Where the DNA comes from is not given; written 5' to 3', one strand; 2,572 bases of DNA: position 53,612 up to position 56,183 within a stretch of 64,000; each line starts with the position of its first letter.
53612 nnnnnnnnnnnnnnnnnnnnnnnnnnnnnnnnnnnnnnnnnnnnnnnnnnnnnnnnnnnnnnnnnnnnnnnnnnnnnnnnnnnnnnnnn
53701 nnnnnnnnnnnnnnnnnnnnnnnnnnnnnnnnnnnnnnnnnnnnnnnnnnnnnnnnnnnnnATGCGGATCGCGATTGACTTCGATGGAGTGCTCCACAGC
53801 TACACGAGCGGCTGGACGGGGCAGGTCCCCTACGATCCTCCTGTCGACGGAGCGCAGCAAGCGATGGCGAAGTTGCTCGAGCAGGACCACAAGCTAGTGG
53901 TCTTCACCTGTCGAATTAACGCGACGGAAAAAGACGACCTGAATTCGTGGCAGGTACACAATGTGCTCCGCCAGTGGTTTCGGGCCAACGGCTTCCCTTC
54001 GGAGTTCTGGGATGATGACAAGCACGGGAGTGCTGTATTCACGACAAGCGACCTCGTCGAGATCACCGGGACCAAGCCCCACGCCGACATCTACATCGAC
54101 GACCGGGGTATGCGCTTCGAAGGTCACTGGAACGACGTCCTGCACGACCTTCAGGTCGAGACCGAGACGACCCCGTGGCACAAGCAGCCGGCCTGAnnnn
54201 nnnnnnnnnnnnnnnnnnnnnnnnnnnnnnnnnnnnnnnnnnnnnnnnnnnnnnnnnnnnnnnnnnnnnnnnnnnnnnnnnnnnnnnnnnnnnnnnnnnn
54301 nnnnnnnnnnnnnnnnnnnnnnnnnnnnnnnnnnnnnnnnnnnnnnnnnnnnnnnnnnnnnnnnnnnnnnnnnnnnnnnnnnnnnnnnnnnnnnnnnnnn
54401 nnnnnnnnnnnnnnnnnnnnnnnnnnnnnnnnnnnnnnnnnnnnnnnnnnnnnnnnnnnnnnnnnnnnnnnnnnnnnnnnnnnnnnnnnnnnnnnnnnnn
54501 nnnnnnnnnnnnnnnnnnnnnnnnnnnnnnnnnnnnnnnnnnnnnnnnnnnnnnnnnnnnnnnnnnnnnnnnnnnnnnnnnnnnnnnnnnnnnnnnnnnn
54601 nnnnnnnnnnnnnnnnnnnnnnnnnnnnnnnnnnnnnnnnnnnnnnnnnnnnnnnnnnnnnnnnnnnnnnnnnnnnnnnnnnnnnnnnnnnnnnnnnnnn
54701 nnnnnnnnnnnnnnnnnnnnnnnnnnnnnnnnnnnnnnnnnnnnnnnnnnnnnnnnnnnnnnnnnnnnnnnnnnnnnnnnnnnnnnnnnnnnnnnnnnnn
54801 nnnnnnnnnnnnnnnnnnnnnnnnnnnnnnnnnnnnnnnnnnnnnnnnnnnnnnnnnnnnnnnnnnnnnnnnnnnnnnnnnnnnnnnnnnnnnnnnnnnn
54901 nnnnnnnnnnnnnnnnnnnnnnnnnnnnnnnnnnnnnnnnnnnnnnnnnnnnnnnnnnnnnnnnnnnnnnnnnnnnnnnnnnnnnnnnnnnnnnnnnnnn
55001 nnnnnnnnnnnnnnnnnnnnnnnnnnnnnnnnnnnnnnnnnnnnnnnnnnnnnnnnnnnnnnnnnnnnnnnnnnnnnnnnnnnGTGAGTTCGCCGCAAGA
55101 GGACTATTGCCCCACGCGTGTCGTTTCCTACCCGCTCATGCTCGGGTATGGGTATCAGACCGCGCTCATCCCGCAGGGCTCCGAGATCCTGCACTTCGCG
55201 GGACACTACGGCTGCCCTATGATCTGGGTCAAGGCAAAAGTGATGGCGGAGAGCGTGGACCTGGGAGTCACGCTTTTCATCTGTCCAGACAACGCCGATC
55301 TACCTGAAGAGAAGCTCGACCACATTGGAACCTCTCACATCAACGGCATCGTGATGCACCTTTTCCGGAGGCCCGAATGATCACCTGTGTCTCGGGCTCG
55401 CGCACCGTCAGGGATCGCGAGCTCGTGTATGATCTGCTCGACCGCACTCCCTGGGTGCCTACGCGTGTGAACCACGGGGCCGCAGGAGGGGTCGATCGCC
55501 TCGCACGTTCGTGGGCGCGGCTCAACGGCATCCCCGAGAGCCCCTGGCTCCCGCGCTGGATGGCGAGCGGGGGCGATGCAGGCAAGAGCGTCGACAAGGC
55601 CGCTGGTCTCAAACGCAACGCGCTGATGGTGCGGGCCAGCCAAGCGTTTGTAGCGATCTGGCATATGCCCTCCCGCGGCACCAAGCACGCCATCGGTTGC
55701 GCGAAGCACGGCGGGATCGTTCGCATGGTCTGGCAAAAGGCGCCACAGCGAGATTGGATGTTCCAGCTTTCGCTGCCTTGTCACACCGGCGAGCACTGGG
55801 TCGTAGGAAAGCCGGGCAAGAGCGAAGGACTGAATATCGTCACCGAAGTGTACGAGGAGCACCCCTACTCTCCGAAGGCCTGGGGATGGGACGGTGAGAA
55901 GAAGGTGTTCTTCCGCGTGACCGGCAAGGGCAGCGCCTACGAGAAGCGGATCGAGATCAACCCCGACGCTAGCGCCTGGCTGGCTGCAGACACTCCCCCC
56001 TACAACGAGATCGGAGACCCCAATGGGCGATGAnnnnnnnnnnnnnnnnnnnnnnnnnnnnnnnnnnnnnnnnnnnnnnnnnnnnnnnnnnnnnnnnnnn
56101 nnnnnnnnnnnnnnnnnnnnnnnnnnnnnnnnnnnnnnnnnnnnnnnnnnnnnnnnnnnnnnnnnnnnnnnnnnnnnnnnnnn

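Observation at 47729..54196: Cluster of translation-rescue and RNA-end-healing genes: Rnl2-like ligase, ArfB-like factor, MazG, P-loop kinase, HAD phosphatase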

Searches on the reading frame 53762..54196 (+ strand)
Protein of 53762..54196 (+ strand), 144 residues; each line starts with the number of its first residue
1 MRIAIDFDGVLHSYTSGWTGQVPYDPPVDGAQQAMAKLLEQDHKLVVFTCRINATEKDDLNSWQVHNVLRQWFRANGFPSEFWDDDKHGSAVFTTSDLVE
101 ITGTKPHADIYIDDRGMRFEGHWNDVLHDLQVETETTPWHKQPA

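Call 3: search_protein_families(library=pfam, proteins=[window:53762-54196:+], max_evalue=0.01)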
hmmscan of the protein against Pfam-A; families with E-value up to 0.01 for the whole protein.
window:53762-54196:+ (144 aa): 0 families

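Call 4: search_protein_families(library=phrogs, proteins=[window:53762-54196:+], max_evalue=0.001)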
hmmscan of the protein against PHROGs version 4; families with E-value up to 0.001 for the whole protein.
window:53762-54196:+ (144 aa): 3 families
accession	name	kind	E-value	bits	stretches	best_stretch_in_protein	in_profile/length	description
phrog_1238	-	moron, auxiliary metabolic gene and host takeover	2.5e-19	70.4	1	1-128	23-130/155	phosphoheptose isomerase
phrog_23773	-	unknown function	3.8e-09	36.8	1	3-124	55-170/451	-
phrog_420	-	unknown function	2.5e-05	24.9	0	26-116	84-159/267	unknown function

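Call 6: search_protein_families(library=ncbifam, proteins=[window:53762-54196:+], max_evalue=0.01)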
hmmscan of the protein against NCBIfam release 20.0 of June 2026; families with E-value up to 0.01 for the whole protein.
window:53762-54196:+ (144 aa): 1 family
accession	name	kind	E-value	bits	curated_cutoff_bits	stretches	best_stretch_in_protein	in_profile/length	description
NF046079.1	HAD_phos_BT0820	equivalog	6.4e-06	26.6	165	1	1-136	1-116/137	BT0820 family HAD-type phosphatase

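Call 14: search_solved_structures(query=window:53762-54196:+, max_evalue=5, show_alignments=2)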
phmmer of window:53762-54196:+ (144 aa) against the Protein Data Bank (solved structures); distinct sequences matched with E-value up to 5: 0.

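Call 52: find_homologous_proteins(query=window:53762-54196:+, max_evalue=0.001)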
Query window:53762-54196:+ (144 aa): 511 proteins with E <= 0.001 among 608 candidates; the best 120 are listed.
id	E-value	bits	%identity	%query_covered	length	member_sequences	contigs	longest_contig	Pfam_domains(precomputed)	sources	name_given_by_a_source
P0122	3.4e-97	340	100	100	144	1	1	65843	-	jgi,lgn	-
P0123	3.2e-25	107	42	98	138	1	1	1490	-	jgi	jgi:hypothetical protein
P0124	1.8e-23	101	40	99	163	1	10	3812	-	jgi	jgi:hypothetical protein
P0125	1.8e-22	98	41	98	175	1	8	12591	-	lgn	-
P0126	1.8e-22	98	40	99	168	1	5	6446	-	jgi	jgi:hypothetical protein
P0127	2.7e-22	97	40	99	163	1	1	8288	-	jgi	jgi:hypothetical protein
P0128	1.5e-21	95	37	97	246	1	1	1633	-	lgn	-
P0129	3.2e-21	94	38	97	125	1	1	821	-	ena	-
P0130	3.4e-21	94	39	97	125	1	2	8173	-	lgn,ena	-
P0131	6.9e-21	93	38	99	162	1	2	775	-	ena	-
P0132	8.0e-21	92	41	99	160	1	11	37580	-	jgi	jgi:hypothetical protein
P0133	1.9e-20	91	36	97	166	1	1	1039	-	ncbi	-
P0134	3.2e-20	90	39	99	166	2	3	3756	-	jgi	jgi:hypothetical protein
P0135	7.7e-20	89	38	96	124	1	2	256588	-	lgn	-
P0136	8.2e-20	89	39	97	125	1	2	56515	-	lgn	-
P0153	5.6e-17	80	40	87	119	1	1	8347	PF18143.7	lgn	-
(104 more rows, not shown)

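Call 55: search_solved_structures(query=A4, max_evalue=10, show_alignments=2)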
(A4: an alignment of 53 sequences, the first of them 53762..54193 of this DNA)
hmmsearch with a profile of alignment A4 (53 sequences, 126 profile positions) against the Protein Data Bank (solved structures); distinct sequences matched with E-value up to 10: 35.
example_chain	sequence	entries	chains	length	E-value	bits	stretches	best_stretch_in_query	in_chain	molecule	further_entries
1xpj_A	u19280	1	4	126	3.2e-09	40.1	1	5-104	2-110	hypothetical protein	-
2obb_A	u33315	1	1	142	3.4e-07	33.6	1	4-122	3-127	Hypothetical protein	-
4mum_A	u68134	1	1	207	0.00064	23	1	30-103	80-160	Mitochondrial 5' nucleotidase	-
1mh9_A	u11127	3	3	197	0.0011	22.2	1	30-93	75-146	deoxyribonucleotidase | 5(3)-deoxyribonucleotidase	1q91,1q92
4l6a_A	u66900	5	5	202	0.0012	22.1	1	30-93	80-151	5'(3')-deoxyribonucleotidase, mitochondrial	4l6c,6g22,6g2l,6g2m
4mwo_A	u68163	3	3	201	0.0013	22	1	30-93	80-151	5'(3')-deoxyribonucleotidase, mitochondrial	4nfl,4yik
9iqw_A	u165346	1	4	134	0.0028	20.9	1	7-108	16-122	Capsule biosynthesis protein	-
1z4i_A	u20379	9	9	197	0.013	18.7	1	30-93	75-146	5'(3')-deoxyribonucleotidase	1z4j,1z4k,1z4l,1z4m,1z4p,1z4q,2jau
3u13_A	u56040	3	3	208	0.026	17.8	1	30-93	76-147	artificial protein OR51 | DE NOVO DESIGNED CYSTEINE ESTERASE ECH13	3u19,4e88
9jtz_A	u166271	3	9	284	0.028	17.7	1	29-78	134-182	Membrane-associated phosphatidylinositol transfer protein 1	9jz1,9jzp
4pnh_A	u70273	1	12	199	0.039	17.2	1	3-55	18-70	D,D-heptose 1,7-bisphosphate phosphatase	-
2ho4_A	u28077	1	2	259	0.05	16.9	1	27-100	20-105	Haloacid dehalogenase-like hydrolase domain containing 2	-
2ma4_A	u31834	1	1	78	0.052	16.8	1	10-62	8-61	Putative periplasmic protein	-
2noc_A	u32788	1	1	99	0.094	16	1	10-61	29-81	Putative periplasmic protein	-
4l57_A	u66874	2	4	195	0.12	15.6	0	30-93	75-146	5'(3')-deoxyribonucleotidase, cytosolic type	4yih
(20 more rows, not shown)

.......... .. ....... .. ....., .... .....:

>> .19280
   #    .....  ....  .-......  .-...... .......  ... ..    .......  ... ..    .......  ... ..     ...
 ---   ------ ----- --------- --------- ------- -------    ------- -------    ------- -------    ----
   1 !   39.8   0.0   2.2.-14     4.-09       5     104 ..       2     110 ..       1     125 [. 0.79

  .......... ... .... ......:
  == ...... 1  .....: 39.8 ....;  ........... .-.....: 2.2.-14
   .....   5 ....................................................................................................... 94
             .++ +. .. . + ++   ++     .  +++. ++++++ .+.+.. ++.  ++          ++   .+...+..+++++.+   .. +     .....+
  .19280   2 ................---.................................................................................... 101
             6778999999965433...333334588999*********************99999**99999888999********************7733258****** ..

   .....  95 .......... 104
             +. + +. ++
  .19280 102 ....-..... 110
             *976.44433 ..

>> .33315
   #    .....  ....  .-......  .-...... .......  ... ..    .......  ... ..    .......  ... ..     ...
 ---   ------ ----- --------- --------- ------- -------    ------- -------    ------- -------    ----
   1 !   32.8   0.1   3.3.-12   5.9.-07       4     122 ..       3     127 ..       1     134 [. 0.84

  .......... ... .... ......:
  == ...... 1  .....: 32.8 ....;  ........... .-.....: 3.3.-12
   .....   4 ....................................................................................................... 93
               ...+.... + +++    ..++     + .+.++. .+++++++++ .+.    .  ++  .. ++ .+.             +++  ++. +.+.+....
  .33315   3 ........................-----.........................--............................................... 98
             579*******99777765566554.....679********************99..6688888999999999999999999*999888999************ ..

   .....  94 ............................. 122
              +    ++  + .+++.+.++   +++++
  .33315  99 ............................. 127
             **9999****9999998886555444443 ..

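Call 61: predict_structure(alignment_id=A4)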
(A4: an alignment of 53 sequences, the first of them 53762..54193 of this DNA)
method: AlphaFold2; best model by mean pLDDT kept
length: 144 residues; sequences in the alignment: 53
mean_pLDDT: 90.4   pTM: 0.85
mean pLDDT of the five models: 90.4, 89.8, 89.6, 89.3, 89.0
residues with pLDDT >= 90: 109; 70-90: 24; 50-70: 11; < 50: 0
segments of 3 or more residues with pLDDT < 50: none
pLDDT, mean of each block of 10 residues (from residue 1): 97 95 97 98 96 83 93 97 72 76 95 95 96 81 77
secondary structure, 60 per line:
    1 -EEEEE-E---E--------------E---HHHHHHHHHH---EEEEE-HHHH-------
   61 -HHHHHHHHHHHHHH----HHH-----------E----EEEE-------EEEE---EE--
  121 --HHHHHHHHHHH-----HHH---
elements in order: E2-6 H31-40 E44-48 H50-53 H62-75 E99-102 E110-113 H123-133

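Call 64: fold_search(model_id=the predicted structure, library=pdb)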
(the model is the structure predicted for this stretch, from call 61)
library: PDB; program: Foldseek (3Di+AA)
matches with E <= 10: 692; with E <= 0.001: 0
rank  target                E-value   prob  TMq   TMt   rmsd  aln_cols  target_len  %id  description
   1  2obb                  2.3e-03  1.00  0.50  0.58   6.2       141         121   20  Structure of the conserved protein coded by locus BT_0820 from Bacteroides thetaiotaomicron (released 2007-01-16)
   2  9iqw_A                2.7e-02  0.96  0.50  0.57   6.6       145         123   16  phage HY126 encoded D-arabinose 1,5-diphosphate phosphatase AfhF (released 2025-07-16)
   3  3l8h_A                3.1e-02  0.82  0.41  0.34   8.3       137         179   14  Crystal Structure of D,D-heptose 1.7-bisphosphate phosphatase from B. bronchiseptica complexed with magnesium and phos (released 2010-02-02)
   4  4pnh_A                3.3e-02  0.95  0.38  0.36   6.8       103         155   16  Crystal structure of D,D-heptose 1,7-bisphosphate phosphatase from Burkholderia Thailandensis (released 2015-06-24)
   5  9iqw_B                4.6e-02  0.90  0.50  0.53   6.0       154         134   19  phage HY126 encoded D-arabinose 1,5-diphosphate phosphatase AfhF (released 2025-07-16)
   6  9iqw_E                4.6e-02  0.89  0.49  0.53   6.1       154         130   18  phage HY126 encoded D-arabinose 1,5-diphosphate phosphatase AfhF (released 2025-07-16)
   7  2fpr_A                6.4e-02  0.89  0.41  0.39   4.3       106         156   20  Crystal structure the N-terminal domain of E. coli HisB. Apo Mg model. (released 2006-09-05)
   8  1k1e_H                6.4e-02  0.85  0.33  0.29   4.3        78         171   15  Structure Of the cobalt-bound form of the deoxy-D-mannose-octulosonate 8-phosphate phosphatase (YrbI) From Haemophilus (released 2002-02-27)
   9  6tzy_B                7.8e-02  0.44  0.27  0.15  14.1       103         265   13  Crystal Structure of a lipin/Pah Phosphatidic Acid Phosphatase (released 2020-03-18)
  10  2fpr_B                9.0e-02  0.80  0.37  0.34   4.1        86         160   21  Crystal structure the N-terminal domain of E. coli HisB. Apo Mg model. (released 2006-09-05)
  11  2fps_B                9.6e-02  0.80  0.38  0.34   4.3        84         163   23  Crystal structure of the N-terminal domain of E.coli HisB- Apo Ca model. (released 2006-09-05)
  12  6tzz_B                1.0e-01  0.23  0.33  0.20  12.9       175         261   12  Crystal Structure of Tetrahymena Thermophila Lipin Phosphatidic Acid Phosphatase with Magnesium (released 2020-03-18)
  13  3mmz_D                1.1e-01  0.30  0.26  0.22  10.9        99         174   15  CRYSTAL STRUCTURE OF putative HAD family hydrolase from Streptomyces avermitilis MA-4680 (released 2010-04-28)
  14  2oda_A                1.2e-01  0.60  0.30  0.24   5.3        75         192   16  Crystal Structure of PSPTO_2114 (released 2007-09-04)
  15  1u7p_B                1.2e-01  0.33  0.37  0.34  11.0       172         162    8  X-ray Crystal Structure of the Hypothetical Phosphotyrosine Phosphatase MDP-1 of the Haloacid Dehalogenase Superfamily (released 2004-10-19)
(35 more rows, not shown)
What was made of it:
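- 53762..54196 (+): Small capless HAD phosphatase of an unclassified family. Its substrate is unresolved: a small phosphomonoester or an RNA 3'-phosphate. Foldseek: BT0820, phage AfhF, GmhB and HisB-N; T4 Pnkp phosphatase at rank 24 with TM 0.38 (calls 61, 64).
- On HAD superfamily phosphatase: The AF2 model, pLDDT 90, has a Rossmann-like capless HAD fold matching BT0820, GmhB and HisB-N (calls 61, 64).
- On Pnkp-type 3'-phosphatase (Pfam HAD_PNKP PF25109): T4 Pnkp phosphatase is at Foldseek rank 24, E=0.2, TM 0.38 (call 64).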

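Call 78: search_protein_families(library=pfam, alignment_id=A4, max_evalue=0.01)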
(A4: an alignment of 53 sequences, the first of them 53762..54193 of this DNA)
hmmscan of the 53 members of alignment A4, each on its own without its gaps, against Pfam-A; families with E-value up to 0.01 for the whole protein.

A. member 1, window:53762-54193:+ (144 aa): 0 families

B. families by the number of members that match (of 53 scanned): 11 families
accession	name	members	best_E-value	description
PF18143.6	HAD_SAK_2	28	1.4e-05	HAD domain in Swiss Army Knife RNA repair proteins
PF13344.12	Hydrolase_6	18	0.0002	Haloacid dehalogenase-like hydrolase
PF00702.32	Hydrolase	16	2.3e-06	haloacid dehalogenase-like hydrolase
PF24694.1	LNS2_PITM1-3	12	3.6e-07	PITM 1-3, LNS2 domain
PF13419.12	HAD_2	5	1.9e-06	Haloacid dehalogenase-like hydrolase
PF03767.20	Acid_phosphat_B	4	2.7e-05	HAD superfamily, subfamily IIIB (Acid phosphatase)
PF06941.18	NT5C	4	0.00033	5' nucleotidase, deoxy (Pyrimidine), cytosolic type C protein (NT5C)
PF25109.1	HAD_PNKP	3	0.0012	Polynucleotide kinase PNKP phosphatase domain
PF02358.22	Trehalose_PPase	1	0.0051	Trehalose-phosphatase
PF02631.22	RecX_HTH2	1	0.0079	RecX, second three-helix domain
PF12710.13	HAD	1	0.0088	haloacid dehalogenase-like hydrolase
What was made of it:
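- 53762..54196 (+): 28 of 53 relatives weakly hit Pfam HAD_SAK_2 (call 78).
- On Pnkp-type 3'-phosphatase (Pfam HAD_PNKP PF25109): No Pfam hit for the window protein (call 3), and only 3 of 53 relatives hit weakly (call 78).
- The HAD family's nearest Pfam family is the RNA-repair HAD_SAK_2, matched weakly by 28 of 53 relatives (call 78).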

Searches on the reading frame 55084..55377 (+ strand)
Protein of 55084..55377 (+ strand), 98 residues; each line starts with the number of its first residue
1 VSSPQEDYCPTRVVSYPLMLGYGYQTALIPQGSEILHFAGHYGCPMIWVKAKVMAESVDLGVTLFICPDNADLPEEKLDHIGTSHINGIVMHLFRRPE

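Call 63: search_protein_families(library=phrogs, proteins=[window:55084-55377:+], max_evalue=0.001)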
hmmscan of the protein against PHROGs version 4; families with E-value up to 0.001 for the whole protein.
window:55084-55377:+ (98 aa): 1 family
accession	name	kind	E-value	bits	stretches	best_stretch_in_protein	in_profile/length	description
phrog_3848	-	unknown function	5.4e-09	37.4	1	23-97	13-93/100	-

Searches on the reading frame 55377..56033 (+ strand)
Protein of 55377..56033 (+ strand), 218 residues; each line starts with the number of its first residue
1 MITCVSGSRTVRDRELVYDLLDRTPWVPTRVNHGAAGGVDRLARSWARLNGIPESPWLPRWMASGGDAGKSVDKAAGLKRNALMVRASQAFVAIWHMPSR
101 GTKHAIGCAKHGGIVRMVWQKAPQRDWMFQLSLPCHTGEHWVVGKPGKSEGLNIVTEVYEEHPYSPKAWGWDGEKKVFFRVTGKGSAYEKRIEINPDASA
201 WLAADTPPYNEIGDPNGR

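Call 3: search_protein_families(library=pfam, proteins=[window:55377-56033:+], max_evalue=0.01)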
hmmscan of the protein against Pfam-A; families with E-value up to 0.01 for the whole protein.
window:55377-56033:+ (218 aa): 1 family
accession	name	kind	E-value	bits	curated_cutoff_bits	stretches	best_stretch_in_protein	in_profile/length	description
PF10686.14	YAcAr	-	8.7e-08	32.3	28.2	1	5-61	5-63/66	YspA, cpYpsA-related SLOG family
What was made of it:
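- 55377..56033 (+): YAcAr/SLOG-domain protein in the same operon. Relatives recur near GGQ genes. Listed as context. PF10686 8.7e-08 (call 3).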

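Call 4: search_protein_families(library=phrogs, proteins=[window:55377-56033:+], max_evalue=0.001)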
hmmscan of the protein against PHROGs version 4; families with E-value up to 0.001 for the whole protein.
window:55377-56033:+ (218 aa): 2 families
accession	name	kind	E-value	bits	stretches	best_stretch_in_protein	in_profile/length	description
phrog_289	-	other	8.9e-17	62.1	1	2-125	24-144/500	GTP-binding domain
phrog_16939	-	unknown function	0.00013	22.3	1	3-121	3-123/330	-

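Call 6: search_protein_families(library=ncbifam, proteins=[window:55377-56033:+], max_evalue=0.01)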
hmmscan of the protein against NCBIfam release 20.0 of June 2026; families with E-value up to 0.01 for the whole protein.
window:55377-56033:+ (218 aa): 0 families
